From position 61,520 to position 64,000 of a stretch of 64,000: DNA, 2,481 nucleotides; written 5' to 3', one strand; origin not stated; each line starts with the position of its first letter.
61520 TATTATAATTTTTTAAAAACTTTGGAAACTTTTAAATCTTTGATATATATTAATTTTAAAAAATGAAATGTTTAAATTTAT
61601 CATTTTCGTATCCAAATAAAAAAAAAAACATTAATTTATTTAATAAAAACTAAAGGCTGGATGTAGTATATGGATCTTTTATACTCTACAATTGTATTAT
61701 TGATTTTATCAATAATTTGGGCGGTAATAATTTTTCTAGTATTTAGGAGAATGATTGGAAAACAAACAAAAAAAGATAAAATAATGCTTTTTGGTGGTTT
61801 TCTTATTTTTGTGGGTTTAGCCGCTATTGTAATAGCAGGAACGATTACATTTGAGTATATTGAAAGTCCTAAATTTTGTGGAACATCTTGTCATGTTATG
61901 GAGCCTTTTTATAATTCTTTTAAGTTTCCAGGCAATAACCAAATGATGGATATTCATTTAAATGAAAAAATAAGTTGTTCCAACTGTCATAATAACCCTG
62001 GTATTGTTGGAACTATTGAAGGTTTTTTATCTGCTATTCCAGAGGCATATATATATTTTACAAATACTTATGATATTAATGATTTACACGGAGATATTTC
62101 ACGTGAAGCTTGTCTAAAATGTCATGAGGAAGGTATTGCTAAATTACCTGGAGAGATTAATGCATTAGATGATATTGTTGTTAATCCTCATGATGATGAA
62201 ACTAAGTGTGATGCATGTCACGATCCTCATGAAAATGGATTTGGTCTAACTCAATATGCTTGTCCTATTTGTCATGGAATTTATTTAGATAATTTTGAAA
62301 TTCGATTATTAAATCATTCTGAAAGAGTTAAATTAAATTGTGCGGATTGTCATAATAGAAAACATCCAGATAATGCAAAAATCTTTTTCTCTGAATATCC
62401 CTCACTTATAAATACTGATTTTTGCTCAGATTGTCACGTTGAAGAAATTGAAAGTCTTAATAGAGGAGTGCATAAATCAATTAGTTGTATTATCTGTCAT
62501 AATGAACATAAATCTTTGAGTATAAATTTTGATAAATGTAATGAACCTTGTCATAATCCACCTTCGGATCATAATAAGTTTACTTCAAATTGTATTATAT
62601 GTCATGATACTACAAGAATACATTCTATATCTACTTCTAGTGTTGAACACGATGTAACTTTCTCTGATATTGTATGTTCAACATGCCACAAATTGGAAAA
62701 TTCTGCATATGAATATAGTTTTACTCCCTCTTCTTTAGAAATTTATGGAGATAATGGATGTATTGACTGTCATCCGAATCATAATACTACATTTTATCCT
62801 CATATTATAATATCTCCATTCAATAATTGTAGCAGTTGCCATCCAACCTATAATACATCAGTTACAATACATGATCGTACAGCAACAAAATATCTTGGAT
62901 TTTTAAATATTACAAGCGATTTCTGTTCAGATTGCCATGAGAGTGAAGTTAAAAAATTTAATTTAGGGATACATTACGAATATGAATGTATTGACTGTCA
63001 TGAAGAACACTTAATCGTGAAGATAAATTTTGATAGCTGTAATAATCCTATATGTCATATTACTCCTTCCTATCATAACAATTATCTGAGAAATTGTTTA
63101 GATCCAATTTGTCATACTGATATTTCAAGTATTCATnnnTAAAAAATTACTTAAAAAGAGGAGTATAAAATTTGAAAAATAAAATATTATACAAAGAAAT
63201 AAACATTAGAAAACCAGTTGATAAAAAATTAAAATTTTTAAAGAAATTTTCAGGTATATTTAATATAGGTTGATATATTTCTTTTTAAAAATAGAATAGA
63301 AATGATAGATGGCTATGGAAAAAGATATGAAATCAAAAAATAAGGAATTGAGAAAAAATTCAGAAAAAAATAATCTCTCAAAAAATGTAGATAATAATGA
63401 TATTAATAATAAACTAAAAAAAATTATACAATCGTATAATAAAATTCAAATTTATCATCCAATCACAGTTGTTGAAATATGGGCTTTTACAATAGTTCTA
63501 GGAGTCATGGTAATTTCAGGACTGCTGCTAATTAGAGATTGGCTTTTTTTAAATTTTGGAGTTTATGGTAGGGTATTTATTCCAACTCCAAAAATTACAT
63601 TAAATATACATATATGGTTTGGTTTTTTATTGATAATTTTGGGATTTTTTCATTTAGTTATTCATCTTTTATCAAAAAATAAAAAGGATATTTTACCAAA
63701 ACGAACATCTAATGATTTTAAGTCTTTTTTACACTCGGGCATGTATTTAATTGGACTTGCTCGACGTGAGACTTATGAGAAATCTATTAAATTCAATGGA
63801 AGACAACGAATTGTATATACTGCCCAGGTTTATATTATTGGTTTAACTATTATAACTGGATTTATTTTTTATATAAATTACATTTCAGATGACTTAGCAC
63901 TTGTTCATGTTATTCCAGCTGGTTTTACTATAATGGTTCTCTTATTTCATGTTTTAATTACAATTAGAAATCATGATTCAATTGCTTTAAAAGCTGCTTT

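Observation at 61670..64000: Membrane-anchored multihaem cytochrome c (13 CxxCH plus 4 variant sites) with an internal duplication, followed by a cytochrome b, in an archaeal-type genome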

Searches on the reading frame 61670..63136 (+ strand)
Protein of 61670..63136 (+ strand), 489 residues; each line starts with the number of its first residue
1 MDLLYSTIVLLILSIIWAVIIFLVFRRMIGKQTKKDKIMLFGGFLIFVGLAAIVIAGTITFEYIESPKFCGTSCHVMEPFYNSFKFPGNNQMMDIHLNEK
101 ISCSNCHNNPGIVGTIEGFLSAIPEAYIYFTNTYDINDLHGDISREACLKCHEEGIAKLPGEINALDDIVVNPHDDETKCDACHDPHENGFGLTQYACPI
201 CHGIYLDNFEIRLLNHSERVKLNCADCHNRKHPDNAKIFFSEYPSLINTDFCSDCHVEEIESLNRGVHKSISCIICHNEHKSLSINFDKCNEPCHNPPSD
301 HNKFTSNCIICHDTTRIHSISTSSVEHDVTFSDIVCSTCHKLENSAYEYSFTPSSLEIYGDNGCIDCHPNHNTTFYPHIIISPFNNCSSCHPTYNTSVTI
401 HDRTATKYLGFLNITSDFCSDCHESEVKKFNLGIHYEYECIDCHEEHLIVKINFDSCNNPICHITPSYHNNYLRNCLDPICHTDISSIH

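Call 4: search_protein_families(library=pfam, proteins=[window:61670-63136:+], max_evalue=0.1)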
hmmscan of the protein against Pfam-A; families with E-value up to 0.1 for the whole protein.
window:61670-63136:+ (489 aa): 4 families
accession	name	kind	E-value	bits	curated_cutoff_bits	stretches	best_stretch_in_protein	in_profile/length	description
PF14522.11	Cytochrome_C7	-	2e-12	47.2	24.8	5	144-202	12-66/67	Cytochrome c7 and related cytochrome c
PF14537.11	Cytochrom_c3_2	-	2.4e-12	47.6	25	2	142-202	23-78/79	Cytochrome c3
PF22678.1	Cytochrom_c_NrfB-like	-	9.4e-05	23.3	27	0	273-345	1-70/89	Cytochrome c-type protein NrfB-like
PF09699.15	Paired_CXXCH_1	-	0.0063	16.6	20.6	1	223-258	8-38/41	Doubled CXXCH motif (Paired_CXXCH_1)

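Call 16: find_homologous_proteins(query=window:61670-63136:+)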
Query window:61670-63136:+ (489 aa): 54 proteins with E <= 0.001 among 2615 candidates.
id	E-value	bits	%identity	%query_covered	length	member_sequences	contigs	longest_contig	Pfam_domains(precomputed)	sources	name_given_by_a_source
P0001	0.0e+0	1152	100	100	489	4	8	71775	PF14537.12,PF14522.12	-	-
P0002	6.7e-249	845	72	100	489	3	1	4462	PF14537.12,PF14522.12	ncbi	-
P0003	5.9e-232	789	54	97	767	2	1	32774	PF09699.16,PF14537.12,PF02085.22,PF14522.12,PF22113.2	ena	-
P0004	2.1e-215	735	56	100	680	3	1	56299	PF14537.12,PF03264.20,PF02085.22,PF14522.12,PF22113.2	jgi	jgi:hypothetical protein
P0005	1.5e-207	709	55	92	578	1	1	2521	PF09699.16,PF14537.12,PF02085.22,PF14522.12,PF22113.2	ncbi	-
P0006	1.5e-194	666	58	100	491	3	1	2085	PF09699.16,PF14537.12,PF14522.12,PF22113.2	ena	-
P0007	4.9e-191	654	56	100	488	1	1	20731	PF14537.12,PF03264.20,PF14522.12,PF22113.2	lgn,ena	-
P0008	1.4e-186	639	56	100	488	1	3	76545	PF09699.16,PF14537.12,PF14522.12,PF22113.2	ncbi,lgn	-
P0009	3.6e-185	635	55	100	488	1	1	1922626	PF09699.16,PF14537.12,PF03264.20,PF02085.22,PF14522.12,PF22113.2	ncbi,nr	ncbi:MAG: NapC/NirT family cytochrome c [Thermoplasmatales archaeon]|nr:MAG: NapC/NirT family cytoch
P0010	6.2e-183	627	55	100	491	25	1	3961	PF09699.16,PF14537.12,PF02085.22,PF14522.12,PF22113.2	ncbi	-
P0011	1.2e-179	617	54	100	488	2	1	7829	PF09699.16,PF14537.12,PF14522.12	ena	-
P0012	5.1e-176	605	54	100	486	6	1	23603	PF14537.12,PF14522.12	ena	-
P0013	1.0e-175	604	54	100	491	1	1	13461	PF09699.16,PF14537.12,PF14522.12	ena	-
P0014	1.2e-175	603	54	100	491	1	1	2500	PF14537.12,PF14522.12,PF22113.2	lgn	-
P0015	2.0e-175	603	53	100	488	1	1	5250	PF14537.12,PF14522.12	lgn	-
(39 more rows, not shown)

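Call 24: find_related_loci(query=A1, collection=genome_contigs, flank=10000)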
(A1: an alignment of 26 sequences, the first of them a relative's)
Query A1 (489 aa) in genome_contigs; peptide patterns used: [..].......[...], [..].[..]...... (x = any residue, [..] = any of these).
165 stretches matched a pattern; 48 encode a relative of the query (tblastn E <= 1e-3); 48 distinct loci.
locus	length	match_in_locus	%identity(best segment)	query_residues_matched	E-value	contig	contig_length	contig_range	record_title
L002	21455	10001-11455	56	1-489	0e+0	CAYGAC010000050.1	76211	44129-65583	MAG TPA_asm: uncultured Thermoplasmatales archaeon isolate ERP108616_co1_401 genome assembly, contig: k119_1062793, whol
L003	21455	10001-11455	55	1-489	0e+0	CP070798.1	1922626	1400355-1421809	MAG: Thermoplasmatales archaeon isolate bin14 chromosome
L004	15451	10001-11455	55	1-489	0e+0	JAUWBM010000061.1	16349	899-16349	MAG: Thermoplasmatota archaeon isolate CSMAG_1320 CSMAG_1320_k141_872817_length_16349_cov_17.5446, whole genome shotgun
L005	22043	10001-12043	55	1-489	2e-180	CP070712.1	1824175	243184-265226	MAG: Thermoplasmatales archaeon isolate bin50 chromosome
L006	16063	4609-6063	49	1-489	6e-163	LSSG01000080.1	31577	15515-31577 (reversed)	MAG: Thermoplasmatales archaeon SG8-52-3 WOR_8-12_847, whole genome shotgun sequence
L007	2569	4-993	52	156-489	2e-112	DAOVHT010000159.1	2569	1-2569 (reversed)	MAG TPA_asm: Candidatus Nanohaloarchaea archaeon isolate CSMAG_1348 CSMAG_1348_k141_1590719_length_2569_cov_7.0000, whol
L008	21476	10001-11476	39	1-478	3e-100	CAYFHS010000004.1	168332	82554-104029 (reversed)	MAG TPA_asm: uncultured archaeon isolate ERP003628_co1_33 genome assembly, contig: NODE_6_length_168332_cov_12.702098, w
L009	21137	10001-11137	33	6-399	7e-61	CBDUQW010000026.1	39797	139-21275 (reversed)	MAG TPA_asm: uncultured Thermoplasmata archaeon isolate SRR22302361_binner123_Refined_80 genome assembly, contig: ERZ257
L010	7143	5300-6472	32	6-482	2e-60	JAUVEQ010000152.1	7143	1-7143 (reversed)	MAG: Methanobacteriota archaeon isolate CSMAG_327 CSMAG_327_k141_3395724_length_7143_cov_7.7801, whole genome shotgun se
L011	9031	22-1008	33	45-393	1e-51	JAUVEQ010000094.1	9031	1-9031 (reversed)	MAG: Methanobacteriota archaeon isolate CSMAG_327 CSMAG_327_k141_3652154_length_9031_cov_7.9866, whole genome shotgun se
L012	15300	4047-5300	24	9-413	2e-16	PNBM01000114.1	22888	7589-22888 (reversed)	MAG: Ignavibacteriae bacterium isolate fen_1257 73.20100900_E2D.50_contig_30609, whole genome shotgun sequence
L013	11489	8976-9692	23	191-454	3e-9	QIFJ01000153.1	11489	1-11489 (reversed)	MAG: Proteobacteria bacterium isolate SZUA-178 Ga0063294_10002894, whole genome shotgun sequence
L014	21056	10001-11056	24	137-450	1e-8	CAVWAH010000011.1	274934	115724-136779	MAG: uncultured Gammaproteobacteria bacterium isolate MFD03551.bin.3.50 genome assembly, contig: contig_28265, whole gen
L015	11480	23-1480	23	26-283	2e-8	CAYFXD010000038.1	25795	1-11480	MAG TPA_asm: uncultured Actinomycetota bacterium isolate ERP108616_co1_402 genome assembly, contig: k119_582714, whole g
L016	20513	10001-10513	25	85-256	3e-8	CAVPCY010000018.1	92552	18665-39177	MAG: uncultured Actinomycetes bacterium isolate MFD00032.bin.2.33 genome assembly, contig: contig_40628, whole genome sh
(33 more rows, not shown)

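Call 27: search_protein_representatives(protein=window:61670-63136:+)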
Query: 489 residues. Proteins with E-value up to 0.001 (for the whole library): 409; up to 1e-10: 53; up to 1e-30: 21. The best 150 are listed.
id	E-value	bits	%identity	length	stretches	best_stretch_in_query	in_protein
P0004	6.6e-216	734.6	53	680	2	1-489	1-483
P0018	3.7e-170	583.6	49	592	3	1-319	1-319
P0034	1.3e-97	344.3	46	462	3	39-264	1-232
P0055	2.9e-84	300.2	37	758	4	50-452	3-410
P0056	2.8e-83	297.0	36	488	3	5-259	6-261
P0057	7.0e-81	289.1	40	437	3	1-262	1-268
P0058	9.6e-79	282.0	40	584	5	11-262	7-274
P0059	9.3e-72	259.0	39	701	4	58-393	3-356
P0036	1.8e-71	258.0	39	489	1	10-482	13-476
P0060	4.7e-66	240.1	48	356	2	1-233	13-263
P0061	2.8e-64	234.3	35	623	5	7-219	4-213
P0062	7.9e-62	226.2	35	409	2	7-265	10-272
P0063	2.5e-56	208.1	34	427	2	11-262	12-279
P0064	2.1e-52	195.1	40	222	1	1-212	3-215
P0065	3.7e-51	191.0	35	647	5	5-192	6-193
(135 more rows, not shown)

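Call 54: search_solved_structures(query=A1, max_evalue=0.01, show_alignments=2)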
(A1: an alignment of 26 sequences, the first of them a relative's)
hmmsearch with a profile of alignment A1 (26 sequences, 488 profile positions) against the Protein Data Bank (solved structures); distinct sequences matched with E-value up to 0.01: 9.
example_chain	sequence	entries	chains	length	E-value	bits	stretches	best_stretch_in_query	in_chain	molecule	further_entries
6r2q_A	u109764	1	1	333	8.8e-08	34.6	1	268-442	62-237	Cystathionine beta-synthase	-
6i5b_A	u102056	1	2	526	2.8e-05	26.3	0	305-373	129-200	Uncharacterized protein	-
2j7a_C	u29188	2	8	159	0.00095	21.3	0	413-448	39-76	CYTOCHROME C QUINOL DEHYDROGENASE NRFH | NAPC/NIRT CYTOCHROME C FAMILY PROTEIN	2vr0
4wjy_A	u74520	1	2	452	0.0012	20.9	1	244-395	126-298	Cytochrome c-552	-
2rf7_A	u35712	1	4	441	0.0028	19.7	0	244-395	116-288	Cytochrome c-552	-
2e84_A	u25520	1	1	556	0.0035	19.5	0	375-444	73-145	High-molecular-weight cytochrome c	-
1gu6_A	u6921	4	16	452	0.0035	19.4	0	244-394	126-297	CYTOCHROME C552 | Cytochrome c-552 | Cytochrome c nitrite reductase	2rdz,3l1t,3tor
8k9e_A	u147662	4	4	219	0.0042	19.2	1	353-463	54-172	Cytochrome c7-like domain-containing protein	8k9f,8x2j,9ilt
1h29_A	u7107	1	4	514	0.0058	18.7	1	270-460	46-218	HIGH-MOLECULAR-WEIGHT CYTOCHROME C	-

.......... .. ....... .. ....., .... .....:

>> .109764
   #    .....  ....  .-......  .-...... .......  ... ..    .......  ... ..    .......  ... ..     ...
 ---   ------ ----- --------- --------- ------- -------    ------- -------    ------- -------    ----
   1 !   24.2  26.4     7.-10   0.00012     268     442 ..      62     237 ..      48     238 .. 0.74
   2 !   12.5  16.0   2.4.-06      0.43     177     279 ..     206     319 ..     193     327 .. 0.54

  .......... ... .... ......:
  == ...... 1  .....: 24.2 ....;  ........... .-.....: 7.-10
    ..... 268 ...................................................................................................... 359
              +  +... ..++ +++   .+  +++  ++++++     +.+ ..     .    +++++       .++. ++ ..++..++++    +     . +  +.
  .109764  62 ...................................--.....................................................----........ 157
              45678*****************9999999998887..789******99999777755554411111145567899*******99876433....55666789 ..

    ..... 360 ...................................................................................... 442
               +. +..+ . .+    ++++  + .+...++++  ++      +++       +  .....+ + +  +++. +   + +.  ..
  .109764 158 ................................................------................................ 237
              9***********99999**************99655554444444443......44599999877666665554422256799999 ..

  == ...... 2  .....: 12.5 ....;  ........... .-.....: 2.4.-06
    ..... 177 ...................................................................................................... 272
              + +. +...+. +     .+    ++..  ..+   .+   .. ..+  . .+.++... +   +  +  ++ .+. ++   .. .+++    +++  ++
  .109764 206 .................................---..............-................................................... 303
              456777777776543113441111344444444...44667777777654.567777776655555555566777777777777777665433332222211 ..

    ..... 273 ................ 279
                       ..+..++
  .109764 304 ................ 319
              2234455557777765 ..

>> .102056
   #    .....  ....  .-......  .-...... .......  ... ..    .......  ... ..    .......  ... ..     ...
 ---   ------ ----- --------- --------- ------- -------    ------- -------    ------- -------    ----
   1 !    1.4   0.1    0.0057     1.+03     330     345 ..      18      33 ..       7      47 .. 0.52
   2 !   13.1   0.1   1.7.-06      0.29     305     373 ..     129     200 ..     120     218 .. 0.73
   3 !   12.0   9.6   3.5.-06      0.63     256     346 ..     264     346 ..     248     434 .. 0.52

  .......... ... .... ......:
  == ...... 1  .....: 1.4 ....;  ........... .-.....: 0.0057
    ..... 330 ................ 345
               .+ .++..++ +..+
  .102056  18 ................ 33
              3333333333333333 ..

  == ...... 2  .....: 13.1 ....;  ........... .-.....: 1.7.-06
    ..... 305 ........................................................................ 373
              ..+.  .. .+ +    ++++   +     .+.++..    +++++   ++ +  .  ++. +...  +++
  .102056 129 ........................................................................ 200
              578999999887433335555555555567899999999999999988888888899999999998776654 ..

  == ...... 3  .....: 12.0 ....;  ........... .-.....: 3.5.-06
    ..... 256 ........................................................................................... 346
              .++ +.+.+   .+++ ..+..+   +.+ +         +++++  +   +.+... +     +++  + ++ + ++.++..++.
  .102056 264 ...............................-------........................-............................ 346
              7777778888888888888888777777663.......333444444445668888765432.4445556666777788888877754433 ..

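Call 66: predict_structure(alignment_id=A1)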
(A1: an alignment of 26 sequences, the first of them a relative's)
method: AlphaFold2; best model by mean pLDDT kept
length: 489 residues; sequences in the alignment: 26
mean_pLDDT: 47.1   pTM: 0.27
mean pLDDT of the five models: 47.1, 44.9, 44.5, 42.2, 37.4
residues with pLDDT >= 90: 0; 70-90: 44; 50-70: 107; < 50: 338
segments of 3 or more residues with pLDDT < 50: 76-79, 109-111, 136-142, 150-171, 180-211, 216-260, 262-351, 354-360, 362-427, 433-475, 480-482, 486-489
pLDDT, mean of each block of 10 residues (from residue 1): 67 78 70 69 78 71 59 50 56 53 51 56 54 51 52 41 42 52 42 37 42 48 43 33 40 45 45 38 36 38 39 32 28 39 45 47 43 30 39 38 34 43 47 45 42 42 45 49 49
secondary structure, 60 per line:
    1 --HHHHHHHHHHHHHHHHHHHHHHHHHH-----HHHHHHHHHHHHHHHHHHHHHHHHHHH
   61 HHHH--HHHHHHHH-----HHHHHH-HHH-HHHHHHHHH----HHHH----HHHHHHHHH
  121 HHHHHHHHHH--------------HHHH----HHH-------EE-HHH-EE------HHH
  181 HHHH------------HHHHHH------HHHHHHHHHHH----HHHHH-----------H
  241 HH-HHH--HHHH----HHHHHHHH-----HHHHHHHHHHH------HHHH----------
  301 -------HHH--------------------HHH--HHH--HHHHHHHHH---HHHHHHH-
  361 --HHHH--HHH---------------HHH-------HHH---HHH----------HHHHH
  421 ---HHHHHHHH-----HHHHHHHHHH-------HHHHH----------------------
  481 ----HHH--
elements in order: H3-28 H34-64 H67-74 H80-85 H91-99 H104-107 H112-130 H145-148 H178-184 H197-202 H209-219 H224-228 H249-252 H257-264 H270-280 H287-290 H341-349 H353-359 H363-366 H416-420 H424-431 H437-446 H454-458

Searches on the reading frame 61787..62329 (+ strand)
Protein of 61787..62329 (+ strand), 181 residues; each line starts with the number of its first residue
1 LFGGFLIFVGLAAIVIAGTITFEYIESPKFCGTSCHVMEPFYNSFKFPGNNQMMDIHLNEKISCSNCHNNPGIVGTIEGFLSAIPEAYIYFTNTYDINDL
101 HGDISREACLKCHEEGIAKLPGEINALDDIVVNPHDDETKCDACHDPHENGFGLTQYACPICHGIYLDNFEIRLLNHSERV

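Call 94: search_solved_structures(query=window:61787-62329:+, max_evalue=1, show_alignments=3)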
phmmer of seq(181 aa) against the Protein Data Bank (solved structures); distinct sequences matched with E-value up to 1: 1.
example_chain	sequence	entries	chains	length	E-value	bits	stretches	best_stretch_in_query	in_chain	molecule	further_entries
2j7a_C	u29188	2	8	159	0.24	14.3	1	14-76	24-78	CYTOCHROME C QUINOL DEHYDROGENASE NRFH | NAPC/NIRT CYTOCHROME C FAMILY PROTEIN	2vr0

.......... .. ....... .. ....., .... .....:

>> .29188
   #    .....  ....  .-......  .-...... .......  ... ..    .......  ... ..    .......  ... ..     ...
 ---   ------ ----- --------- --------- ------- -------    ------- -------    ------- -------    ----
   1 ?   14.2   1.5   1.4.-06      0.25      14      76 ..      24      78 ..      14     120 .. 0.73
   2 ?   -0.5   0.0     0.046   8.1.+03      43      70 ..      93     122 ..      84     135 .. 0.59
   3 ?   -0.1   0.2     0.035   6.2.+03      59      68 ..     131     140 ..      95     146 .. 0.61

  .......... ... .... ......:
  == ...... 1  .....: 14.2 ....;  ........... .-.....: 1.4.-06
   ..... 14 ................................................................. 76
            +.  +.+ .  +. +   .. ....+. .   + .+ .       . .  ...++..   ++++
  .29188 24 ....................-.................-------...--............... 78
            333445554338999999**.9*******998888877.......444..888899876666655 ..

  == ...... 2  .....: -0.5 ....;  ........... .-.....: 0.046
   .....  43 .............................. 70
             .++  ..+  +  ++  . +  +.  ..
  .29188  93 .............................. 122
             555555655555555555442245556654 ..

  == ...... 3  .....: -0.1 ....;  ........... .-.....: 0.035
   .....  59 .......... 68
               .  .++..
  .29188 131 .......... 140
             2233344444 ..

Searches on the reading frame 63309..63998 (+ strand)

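Call 4: search_protein_families(library=pfam, proteins=[window:63309-63998:+], max_evalue=0.1)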
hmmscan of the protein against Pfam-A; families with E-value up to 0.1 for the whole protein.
window:63309-63998:+ (230 aa): 5 families
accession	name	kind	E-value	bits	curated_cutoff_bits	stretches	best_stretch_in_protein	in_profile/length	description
PF01292.26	Ni_hydr_CYTB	-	8.8e-09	35.8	30.1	1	58-222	11-166/179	Prokaryotic cytochrome b561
PF13787.11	HXXEE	-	8.1e-05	23.8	25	1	38-121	38-88/114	Protein of unknown function with HXXEE motif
PF14358.11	DUF4405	-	0.0012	19.8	26.7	1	59-119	5-65/66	Domain of unknown function (DUF4405)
PF14932.11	HAUS-augmin3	-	0.013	15.5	29.4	1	3-52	116-165/260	HAUS augmin-like complex subunit 3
PF23436.1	RabGap-TBC_2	-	0.016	15.4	27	1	113-165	129-182/214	RabGAP TBC domain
